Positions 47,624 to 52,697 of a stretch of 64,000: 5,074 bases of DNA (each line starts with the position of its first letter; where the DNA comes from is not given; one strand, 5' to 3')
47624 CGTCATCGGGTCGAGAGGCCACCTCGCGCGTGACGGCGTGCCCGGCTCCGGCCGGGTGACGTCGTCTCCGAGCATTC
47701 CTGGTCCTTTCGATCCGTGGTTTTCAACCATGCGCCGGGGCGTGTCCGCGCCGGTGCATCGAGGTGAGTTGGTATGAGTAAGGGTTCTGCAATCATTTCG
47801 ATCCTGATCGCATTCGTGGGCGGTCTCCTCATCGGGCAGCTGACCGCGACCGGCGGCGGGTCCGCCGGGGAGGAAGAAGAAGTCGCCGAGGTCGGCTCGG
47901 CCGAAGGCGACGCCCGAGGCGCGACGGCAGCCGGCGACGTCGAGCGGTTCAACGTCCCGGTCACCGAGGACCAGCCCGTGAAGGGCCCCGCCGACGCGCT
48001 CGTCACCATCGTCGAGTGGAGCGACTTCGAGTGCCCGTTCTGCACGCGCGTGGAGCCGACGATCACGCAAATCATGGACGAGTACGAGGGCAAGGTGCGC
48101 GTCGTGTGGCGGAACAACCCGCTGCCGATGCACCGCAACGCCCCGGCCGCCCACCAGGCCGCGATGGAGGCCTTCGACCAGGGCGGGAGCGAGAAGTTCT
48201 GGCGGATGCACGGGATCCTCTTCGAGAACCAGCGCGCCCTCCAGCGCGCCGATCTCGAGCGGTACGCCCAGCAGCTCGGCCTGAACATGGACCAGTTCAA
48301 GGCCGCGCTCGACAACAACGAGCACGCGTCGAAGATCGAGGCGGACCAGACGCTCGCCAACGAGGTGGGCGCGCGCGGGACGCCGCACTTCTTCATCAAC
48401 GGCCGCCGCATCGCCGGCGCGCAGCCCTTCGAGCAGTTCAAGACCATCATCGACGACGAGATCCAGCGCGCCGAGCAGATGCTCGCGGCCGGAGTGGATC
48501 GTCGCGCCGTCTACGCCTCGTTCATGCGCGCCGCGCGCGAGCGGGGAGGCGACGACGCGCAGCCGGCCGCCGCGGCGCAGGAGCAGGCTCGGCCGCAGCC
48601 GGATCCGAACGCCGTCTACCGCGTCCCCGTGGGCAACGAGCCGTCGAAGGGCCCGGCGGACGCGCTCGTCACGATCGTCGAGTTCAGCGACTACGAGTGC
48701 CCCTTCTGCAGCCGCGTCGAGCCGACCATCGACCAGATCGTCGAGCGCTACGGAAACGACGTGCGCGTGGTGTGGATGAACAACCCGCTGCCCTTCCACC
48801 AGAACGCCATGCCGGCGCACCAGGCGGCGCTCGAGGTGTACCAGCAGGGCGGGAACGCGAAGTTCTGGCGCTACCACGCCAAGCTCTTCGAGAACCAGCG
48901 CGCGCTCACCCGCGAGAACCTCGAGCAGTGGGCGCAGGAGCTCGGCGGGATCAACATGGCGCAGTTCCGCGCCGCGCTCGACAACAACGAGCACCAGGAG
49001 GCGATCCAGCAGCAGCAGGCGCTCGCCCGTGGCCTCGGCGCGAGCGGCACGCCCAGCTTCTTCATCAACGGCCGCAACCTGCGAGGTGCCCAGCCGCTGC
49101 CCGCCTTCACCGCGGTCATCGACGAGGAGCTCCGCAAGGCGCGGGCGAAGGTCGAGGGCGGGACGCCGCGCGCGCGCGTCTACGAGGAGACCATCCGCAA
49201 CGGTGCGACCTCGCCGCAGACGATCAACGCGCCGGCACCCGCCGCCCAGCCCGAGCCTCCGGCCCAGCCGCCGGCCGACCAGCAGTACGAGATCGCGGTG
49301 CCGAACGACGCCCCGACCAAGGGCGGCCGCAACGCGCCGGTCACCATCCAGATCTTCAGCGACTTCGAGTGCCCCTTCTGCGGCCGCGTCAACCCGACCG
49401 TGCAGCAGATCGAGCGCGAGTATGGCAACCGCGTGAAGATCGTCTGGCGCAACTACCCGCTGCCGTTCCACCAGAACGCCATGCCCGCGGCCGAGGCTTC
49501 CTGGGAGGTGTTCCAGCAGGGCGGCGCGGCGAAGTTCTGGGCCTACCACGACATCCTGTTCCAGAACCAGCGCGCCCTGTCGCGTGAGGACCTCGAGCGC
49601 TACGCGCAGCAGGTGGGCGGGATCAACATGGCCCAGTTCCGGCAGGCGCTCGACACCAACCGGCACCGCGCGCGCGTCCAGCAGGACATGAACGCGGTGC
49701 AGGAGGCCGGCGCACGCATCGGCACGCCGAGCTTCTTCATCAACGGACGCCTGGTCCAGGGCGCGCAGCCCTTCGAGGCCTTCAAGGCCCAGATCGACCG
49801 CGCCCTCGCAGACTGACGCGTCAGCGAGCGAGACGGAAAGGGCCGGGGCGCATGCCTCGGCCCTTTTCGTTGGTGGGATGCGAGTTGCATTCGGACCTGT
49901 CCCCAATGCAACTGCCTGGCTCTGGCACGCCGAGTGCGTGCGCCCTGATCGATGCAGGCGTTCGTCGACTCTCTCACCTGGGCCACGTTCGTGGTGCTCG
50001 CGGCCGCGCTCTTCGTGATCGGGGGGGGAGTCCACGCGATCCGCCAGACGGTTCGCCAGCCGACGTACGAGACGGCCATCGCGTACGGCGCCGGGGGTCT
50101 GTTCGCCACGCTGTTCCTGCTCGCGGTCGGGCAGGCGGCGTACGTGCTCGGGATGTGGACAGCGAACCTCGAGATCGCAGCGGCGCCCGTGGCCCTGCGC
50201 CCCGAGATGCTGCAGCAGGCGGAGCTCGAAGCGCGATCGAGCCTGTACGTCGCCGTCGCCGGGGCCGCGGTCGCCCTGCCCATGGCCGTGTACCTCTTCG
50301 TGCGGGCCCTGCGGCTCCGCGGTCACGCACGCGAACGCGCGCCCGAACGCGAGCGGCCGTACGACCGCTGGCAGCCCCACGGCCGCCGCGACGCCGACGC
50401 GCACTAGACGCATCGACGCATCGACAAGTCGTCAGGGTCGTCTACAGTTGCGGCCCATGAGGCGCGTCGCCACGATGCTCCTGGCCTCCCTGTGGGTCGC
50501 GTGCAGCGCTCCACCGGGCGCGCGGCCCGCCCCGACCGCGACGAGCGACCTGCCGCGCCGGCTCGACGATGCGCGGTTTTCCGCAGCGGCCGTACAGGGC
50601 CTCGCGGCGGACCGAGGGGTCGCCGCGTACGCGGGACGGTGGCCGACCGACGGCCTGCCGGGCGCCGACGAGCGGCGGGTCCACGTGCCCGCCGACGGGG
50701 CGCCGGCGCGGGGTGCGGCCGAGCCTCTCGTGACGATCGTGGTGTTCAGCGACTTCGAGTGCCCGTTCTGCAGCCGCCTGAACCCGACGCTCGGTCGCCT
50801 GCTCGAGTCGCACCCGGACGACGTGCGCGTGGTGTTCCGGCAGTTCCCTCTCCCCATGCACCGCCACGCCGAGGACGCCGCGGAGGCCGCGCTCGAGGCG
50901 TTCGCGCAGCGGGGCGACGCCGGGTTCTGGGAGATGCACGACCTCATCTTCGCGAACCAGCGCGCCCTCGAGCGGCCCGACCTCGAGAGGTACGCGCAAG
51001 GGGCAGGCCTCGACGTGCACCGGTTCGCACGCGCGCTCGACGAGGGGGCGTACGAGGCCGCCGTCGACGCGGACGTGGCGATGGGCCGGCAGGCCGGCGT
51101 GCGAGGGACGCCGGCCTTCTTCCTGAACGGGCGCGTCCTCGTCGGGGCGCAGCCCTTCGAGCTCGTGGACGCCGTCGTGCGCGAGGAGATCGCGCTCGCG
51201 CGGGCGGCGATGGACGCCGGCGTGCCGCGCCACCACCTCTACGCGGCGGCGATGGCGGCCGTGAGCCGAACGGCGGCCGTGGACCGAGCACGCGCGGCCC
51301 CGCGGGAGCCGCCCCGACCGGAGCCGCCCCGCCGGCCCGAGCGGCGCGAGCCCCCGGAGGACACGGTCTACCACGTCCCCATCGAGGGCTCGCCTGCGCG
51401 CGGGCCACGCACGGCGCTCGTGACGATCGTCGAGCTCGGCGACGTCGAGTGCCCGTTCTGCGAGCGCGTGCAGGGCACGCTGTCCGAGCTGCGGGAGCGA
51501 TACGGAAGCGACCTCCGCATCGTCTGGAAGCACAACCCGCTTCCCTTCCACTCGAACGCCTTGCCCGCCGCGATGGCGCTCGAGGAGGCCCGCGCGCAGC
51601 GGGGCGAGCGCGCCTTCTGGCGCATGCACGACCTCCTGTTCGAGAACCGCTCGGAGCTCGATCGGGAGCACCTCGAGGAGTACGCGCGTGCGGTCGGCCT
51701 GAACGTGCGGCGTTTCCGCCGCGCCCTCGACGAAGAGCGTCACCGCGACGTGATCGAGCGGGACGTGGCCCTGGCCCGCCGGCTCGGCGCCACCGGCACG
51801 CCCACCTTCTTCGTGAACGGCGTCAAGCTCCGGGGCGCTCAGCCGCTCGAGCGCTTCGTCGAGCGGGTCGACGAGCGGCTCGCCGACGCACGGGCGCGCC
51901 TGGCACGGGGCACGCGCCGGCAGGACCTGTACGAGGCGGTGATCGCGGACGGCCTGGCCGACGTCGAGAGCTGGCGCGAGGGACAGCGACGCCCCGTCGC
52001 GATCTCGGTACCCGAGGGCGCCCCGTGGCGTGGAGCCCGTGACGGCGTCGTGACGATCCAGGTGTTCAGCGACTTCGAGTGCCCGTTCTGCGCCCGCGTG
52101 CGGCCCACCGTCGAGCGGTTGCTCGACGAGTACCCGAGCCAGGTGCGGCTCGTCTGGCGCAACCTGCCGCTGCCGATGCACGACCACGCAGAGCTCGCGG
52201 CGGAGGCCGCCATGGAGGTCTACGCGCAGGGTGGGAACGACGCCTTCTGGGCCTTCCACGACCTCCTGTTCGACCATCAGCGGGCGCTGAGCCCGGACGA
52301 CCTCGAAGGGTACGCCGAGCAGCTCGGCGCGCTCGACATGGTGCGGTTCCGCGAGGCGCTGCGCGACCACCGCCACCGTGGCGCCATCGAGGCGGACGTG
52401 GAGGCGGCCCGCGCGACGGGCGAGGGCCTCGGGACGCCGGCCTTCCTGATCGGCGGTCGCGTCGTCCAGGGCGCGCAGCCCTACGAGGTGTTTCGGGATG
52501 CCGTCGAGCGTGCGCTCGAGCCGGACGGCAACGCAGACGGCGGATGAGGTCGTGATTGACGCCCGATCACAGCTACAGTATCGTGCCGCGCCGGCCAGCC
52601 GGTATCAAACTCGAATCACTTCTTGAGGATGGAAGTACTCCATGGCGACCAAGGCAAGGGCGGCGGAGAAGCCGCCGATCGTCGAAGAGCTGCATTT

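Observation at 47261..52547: Locus with two paralogous triple-DsbA (6x CPFC) proteins flanking a Cys-free membrane protein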

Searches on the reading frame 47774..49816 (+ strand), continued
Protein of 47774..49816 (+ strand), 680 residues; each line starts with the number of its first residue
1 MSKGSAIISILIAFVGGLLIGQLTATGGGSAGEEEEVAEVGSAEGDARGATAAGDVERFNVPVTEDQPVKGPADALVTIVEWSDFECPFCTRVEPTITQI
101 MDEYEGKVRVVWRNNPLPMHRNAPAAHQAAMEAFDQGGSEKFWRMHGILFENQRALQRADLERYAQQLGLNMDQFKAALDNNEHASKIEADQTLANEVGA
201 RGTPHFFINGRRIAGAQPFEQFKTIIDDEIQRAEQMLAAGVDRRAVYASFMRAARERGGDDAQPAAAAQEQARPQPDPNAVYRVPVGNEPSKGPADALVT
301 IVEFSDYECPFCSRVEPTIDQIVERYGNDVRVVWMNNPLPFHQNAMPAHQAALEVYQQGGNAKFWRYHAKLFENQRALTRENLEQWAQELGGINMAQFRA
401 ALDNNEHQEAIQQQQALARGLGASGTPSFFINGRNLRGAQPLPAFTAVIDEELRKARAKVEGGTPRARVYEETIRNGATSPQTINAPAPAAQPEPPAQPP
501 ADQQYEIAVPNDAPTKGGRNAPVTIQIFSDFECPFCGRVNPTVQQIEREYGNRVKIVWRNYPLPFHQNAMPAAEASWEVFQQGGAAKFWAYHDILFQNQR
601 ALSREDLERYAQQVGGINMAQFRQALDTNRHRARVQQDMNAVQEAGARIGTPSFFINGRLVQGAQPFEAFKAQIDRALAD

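Call 53: fold_search(model_id=the predicted structure, library=pdb)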
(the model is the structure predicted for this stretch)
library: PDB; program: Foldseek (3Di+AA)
matches with E <= 10: 840; with E <= 0.001: 168
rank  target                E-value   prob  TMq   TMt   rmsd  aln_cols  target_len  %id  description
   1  3eu3                  1.0e-10  1.00  0.25  0.86   2.2       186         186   22  Crystal Structure of BdbD from Bacillus subtilis (reduced) (released 2009-06-16)
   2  3eu4                  2.2e-10  1.00  0.25  0.86   2.3       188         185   24  Crystal Structure of BdbD from Bacillus subtilis (oxidised) (released 2009-06-16)
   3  4pwo                  7.5e-10  1.00  0.23  0.60   2.4       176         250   30  Crystal structure of DsbA from the Gram positive bacterium Corynebacterium diphtheriae (released 2015-03-25)
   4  7unn                  1.0e-09  1.00  0.23  0.61   2.2       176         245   31  Thiol-disulfide oxidoreductase TsdA from Corynebacterium diphtheriae (released 2022-04-20)
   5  4pwp                  1.3e-09  1.00  0.23  0.60   2.4       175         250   32  Crystal structure of DsbA from the Gram positive bacterium Corynebacterium diphtheriae (released 2015-03-25)
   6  7uno                  1.7e-09  1.00  0.23  0.62   2.1       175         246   32  Thiol-disulfide oxidoreductase TsdA, C129S mutant, from Corynebacterium diphtheriae (released 2022-04-20)
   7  4gxz_C                2.6e-09  1.00  0.21  0.76   3.5       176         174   22  Crystal structure of a periplasmic thioredoxin-like protein from Salmonella enterica serovar Typhimurium (released 2013-07-17)
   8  5n2j_A                6.1e-09  1.00  0.26  0.14  29.3       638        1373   12  UDP-Glucose Glycoprotein Glucosyltransferase from Chaetomium thermophilum (closed form) (released 2017-07-26)
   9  3gyk_A                1.1e-08  1.00  0.23  0.85   2.1       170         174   29  The crystal structure of a thioredoxin-like oxidoreductase from Silicibacter pomeroyi DSS-3 (released 2009-06-09)
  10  4gxz_B                1.2e-08  1.00  0.22  0.81   2.3       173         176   27  Crystal structure of a periplasmic thioredoxin-like protein from Salmonella enterica serovar Typhimurium (released 2013-07-17)
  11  5mu1_A                1.4e-08  1.00  0.23  0.12  28.1       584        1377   12  UDP-Glucose Glycoprotein Glucosyltransferase from Chaetomium thermophilum soaked with K2PtI6 (released 2017-07-26)
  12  4gxz_D                1.4e-08  1.00  0.20  0.76   3.6       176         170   22  Crystal structure of a periplasmic thioredoxin-like protein from Salmonella enterica serovar Typhimurium (released 2013-07-17)
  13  3gyk_B                1.5e-08  1.00  0.23  0.85   2.1       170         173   29  The crystal structure of a thioredoxin-like oxidoreductase from Silicibacter pomeroyi DSS-3 (released 2009-06-09)
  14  5nv4_A                1.7e-08  1.00  0.24  0.13  28.4       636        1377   11  UDP-Glucose Glycoprotein Glucosyltransferase from Chaetomium thermophilum double mutant D611C:G1050C (released 2017-07-26)
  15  4gxz_A                1.7e-08  1.00  0.21  0.74   3.4       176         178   20  Crystal structure of a periplasmic thioredoxin-like protein from Salmonella enterica serovar Typhimurium (released 2013-07-17)
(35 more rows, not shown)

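Call 57: search_protein_families(library=pfam, proteins=[L051:5733-6530:+, L035:2551-4017:-, L077:7949-9199:-, L072:15820-16383:+, L046:54-653:-, L050:6970-7659:+, L078:6995-7855:+, L073:8692-9504:+, L069:862-1683:-, L041:328-1803:-], max_evalue=0.001)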
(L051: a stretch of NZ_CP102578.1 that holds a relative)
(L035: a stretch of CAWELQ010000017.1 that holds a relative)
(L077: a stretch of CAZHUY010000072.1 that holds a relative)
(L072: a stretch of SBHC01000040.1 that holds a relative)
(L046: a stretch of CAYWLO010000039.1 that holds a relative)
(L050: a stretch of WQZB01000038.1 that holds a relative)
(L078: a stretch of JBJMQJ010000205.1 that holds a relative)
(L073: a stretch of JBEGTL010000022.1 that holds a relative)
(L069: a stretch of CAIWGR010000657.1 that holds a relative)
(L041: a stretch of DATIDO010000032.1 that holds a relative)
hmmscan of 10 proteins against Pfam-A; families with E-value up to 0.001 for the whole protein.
L051:5733-6530:+ (266 aa): 1 family
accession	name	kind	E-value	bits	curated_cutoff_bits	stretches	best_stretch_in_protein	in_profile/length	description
PF12679.13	ABC2_membrane_2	-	1.9e-12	47.5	27.2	1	14-265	3-282/283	ABC-2 family transporter protein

L035:2551-4017:- (489 aa): 1 family
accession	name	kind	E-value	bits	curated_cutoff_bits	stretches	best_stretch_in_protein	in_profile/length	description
PF01554.23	MatE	-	4.8e-35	121.1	24.9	2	38-201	1-160/161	MatE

L077:7949-9199:- (417 aa): 1 family
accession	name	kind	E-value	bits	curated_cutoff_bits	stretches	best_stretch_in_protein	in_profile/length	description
PF01032.23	FecCD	-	6.6e-71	239.3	26.5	1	95-409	3-311/311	FecCD transport family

L072:15820-16383:+ (188 aa): 0 families

L046:54-653:- (200 aa): 1 family
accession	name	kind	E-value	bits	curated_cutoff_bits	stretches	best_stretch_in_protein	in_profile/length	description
PF09335.16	VTT_dom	-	1.1e-14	55.4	33.9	1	45-161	12-121/123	VTT domain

L050:6970-7659:+ (230 aa): 1 family
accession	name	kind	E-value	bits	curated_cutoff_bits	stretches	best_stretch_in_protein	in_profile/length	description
PF01569.27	PAP2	-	1.1e-24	87.1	27.2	1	57-195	2-125/130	PAP2 superfamily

L078:6995-7855:+ (287 aa): 1 family
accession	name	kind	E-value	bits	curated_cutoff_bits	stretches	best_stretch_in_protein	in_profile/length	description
PF00924.24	MS_channel_2nd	-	4.1e-17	62.5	20.2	1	132-197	2-67/68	Mechanosensitive ion channel, beta-domain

L073:8692-9504:+ (271 aa): 1 family
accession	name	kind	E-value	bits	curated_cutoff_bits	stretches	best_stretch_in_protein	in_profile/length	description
PF01694.28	Rhomboid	-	1.1e-06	29.4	22.6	1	90-231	5-137/143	Rhomboid domain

L069:862-1683:- (274 aa): 1 family
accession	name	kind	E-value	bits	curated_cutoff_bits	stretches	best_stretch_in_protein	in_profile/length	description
PF09335.16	VTT_dom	-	6.7e-19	69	33.9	1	105-230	1-122/123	VTT domain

L041:328-1803:- (492 aa): 1 family
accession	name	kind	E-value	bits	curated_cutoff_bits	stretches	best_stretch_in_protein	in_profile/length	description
PF01554.23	MatE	-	7.4e-31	107.5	24.9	2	41-203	1-159/161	MatE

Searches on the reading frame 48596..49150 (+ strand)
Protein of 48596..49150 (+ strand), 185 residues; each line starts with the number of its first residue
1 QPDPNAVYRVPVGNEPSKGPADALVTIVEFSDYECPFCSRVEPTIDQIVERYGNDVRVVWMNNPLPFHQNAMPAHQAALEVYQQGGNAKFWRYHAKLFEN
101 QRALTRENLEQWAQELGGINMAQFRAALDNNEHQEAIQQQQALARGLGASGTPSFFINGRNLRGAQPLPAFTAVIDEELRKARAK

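Call 71: search_protein_representatives(protein=window:48596-49150:+)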
Query: 185 residues. Proteins with E-value up to 0.001 (for the whole library): 42640; up to 1e-10: 20779; up to 1e-30: 2560. The best 150 are listed.
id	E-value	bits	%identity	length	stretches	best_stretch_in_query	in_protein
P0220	1.6e-253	849.6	50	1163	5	13-183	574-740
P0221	2.8e-205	692.4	46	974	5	9-179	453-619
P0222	4.9e-205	691.6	60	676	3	2-183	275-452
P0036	4.3e-203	685.3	49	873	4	1-184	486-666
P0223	1.4e-199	673.9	61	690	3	8-184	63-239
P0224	6.4e-197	665.2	48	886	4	1-184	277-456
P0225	5.1e-195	659.0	48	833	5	5-182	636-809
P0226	7.3e-195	658.5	60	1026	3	1-184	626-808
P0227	3.5e-188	636.7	49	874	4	3-184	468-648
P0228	2.7e-187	633.8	47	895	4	14-182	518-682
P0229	1.2e-181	615.4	46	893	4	2-180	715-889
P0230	1.3e-179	608.7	38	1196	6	10-181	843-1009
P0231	3.5e-179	607.3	47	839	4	8-184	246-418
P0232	4.4e-171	581.0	43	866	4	5-182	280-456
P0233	9.3e-170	576.6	53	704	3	1-184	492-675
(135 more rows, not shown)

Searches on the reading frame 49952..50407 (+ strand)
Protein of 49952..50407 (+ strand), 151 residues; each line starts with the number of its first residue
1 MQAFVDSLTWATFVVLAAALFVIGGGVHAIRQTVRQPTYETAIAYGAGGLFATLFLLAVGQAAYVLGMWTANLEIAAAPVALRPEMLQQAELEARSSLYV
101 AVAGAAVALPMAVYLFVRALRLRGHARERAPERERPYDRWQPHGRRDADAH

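Call 3: search_protein_families(library=pfam, proteins=[window:49952-50407:+], max_evalue=0.01)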
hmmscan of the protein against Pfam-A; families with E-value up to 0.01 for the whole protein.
window:49952-50407:+ (151 aa): 0 families

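Call 4: search_protein_families(library=ncbifam, proteins=[window:49952-50407:+], max_evalue=0.01)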
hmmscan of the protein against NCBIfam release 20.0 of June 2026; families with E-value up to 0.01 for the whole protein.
window:49952-50407:+ (151 aa): 0 families

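Call 41: find_homologous_proteins(query=window:49952-50404:+, max_evalue=0.001)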
Query window:49952-50404:+ (151 aa): 2 proteins with E <= 0.001 among 3873 candidates.
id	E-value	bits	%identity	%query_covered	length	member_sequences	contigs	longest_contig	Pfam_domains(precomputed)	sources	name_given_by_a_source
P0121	1.8e-90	318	100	100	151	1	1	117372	-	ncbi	-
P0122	4.9e-55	203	68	97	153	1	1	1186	-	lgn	-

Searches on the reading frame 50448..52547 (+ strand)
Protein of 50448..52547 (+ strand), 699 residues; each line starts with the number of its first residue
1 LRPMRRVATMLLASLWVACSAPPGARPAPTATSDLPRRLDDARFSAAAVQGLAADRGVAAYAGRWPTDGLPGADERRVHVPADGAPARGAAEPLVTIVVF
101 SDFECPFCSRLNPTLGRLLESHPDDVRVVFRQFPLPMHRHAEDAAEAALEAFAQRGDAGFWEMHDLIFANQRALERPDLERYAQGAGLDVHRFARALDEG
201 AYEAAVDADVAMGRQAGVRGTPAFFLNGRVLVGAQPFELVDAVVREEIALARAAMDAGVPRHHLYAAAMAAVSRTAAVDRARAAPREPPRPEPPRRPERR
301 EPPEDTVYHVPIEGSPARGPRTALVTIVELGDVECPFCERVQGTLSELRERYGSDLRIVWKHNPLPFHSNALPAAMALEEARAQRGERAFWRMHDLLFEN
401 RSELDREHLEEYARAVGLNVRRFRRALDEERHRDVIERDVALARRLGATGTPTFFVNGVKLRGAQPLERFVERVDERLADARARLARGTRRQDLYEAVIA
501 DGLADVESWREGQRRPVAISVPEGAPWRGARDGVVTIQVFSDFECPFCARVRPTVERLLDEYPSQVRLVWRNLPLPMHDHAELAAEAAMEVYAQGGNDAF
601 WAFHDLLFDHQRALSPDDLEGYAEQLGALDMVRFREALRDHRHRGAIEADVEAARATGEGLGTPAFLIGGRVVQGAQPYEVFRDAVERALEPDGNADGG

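Call 3: search_protein_families(library=pfam, proteins=[window:50448-52547:+], max_evalue=0.01)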
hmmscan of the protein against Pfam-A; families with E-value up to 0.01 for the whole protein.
window:50448-52547:+ (699 aa): 9 families
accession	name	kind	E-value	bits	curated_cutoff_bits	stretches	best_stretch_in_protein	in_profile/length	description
PF13462.12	Thioredoxin_4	-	3.7e-69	232.6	23.2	3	86-243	6-162/165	Thioredoxin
PF01323.26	DSBA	-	3.9e-63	213.2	25.6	3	96-241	1-187/191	DSBA-like thioredoxin domain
PF13098.12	Thioredoxin_2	-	1.8e-16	60.8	27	2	96-242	8-102/104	Thioredoxin-like domain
PF13743.12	Thioredoxin_5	-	2.3e-10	40.9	27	1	383-456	89-163/186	Thioredoxin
PF00462.30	Glutaredoxin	-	1.4e-05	25.7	22.9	0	334-351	8-25/60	Glutaredoxin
PF05605.18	zf-Di19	-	0.00028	21.5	27.5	0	542-559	2-18/54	Drought induced 19 protein (Di19), zinc-binding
PF13728.12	TraF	-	0.00052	20.3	23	0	334-359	140-165/224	F plasmid transfer operon protein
PF22767.2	ThcOx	-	0.00077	20.8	27.7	0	378-407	80-109/110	Cyanobactin oxidase ThcOx,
PF00085.26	Thioredoxin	-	0.0096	16.4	23.5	0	537-569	23-54/103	Thioredoxin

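Call 4: search_protein_families(library=ncbifam, proteins=[window:50448-52547:+], max_evalue=0.01)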
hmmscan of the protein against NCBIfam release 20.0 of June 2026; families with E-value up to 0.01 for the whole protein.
window:50448-52547:+ (699 aa): 14 families
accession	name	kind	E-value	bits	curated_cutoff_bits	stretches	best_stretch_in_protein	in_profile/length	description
NF041057.1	Rcas_1661_fam_Se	equivalog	1.2e-74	251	190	3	10-244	3-244/247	Rcas_1661 family thioredoxin-like (seleno)lipoprotein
TIGR02180.1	GRX_euk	equivalog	4.1e-06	26.9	87.25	0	97-116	1-20/84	glutaredoxin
TIGR02190.1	GlrX-dom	hypoth_equivalog_domain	4.7e-06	26.4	99.3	0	537-553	10-26/79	glutaredoxin-family domain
NF008657.0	PRK11657.1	equivalog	2.8e-05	23.5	124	0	89-111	113-135/251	thiol:disulfide interchange protein DsbG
NF052402.1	ThlOxiredEpsilon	equivalog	0.00011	21.9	370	0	536-570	130-162/236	bifunctional thiol oxidoreductase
NF006684.0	PRK09229.1-5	equivalog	0.00015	20.7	525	0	577-626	56-105/456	formimidoylglutamate deiminase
TIGR02738.1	TrbB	equivalog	0.00036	20.2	132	0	88-120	45-77/153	type-F conjugative transfer system pilin assembly thiol-disulfide isomerase TrbB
TIGR00411.1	redox_disulf_1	equivalog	0.00048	20.1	92.75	0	535-567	1-33/82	MJ0307 family thioredoxin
NF008401.0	PRK11200.1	equivalog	0.00064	19.8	84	0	537-561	3-27/87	GrxA family glutaredoxin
TIGR02022.1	hutF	equivalog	0.00071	18.4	413.05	0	577-626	56-105/455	formimidoylglutamate deiminase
NF008129.0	PRK10877.1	equivalog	0.00075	18.8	215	0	205-242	187-225/237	bifunctional protein-disulfide isomerase/oxidoreductase DsbC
NF045500.1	Omp28_seleno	equivalog_domain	0.0011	18.4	200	0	534-566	40-72/377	Omp28-related selenoprotein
NF047695.1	ThlDiSintDsbAHaem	equivalog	0.0028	17.1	290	0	186-238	133-185/206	thiol:disulfide interchange protein DsbA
NF006682.0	PRK09229.1-3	equivalog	0.0049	15.5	637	0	577-627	55-105/454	formimidoylglutamate deiminase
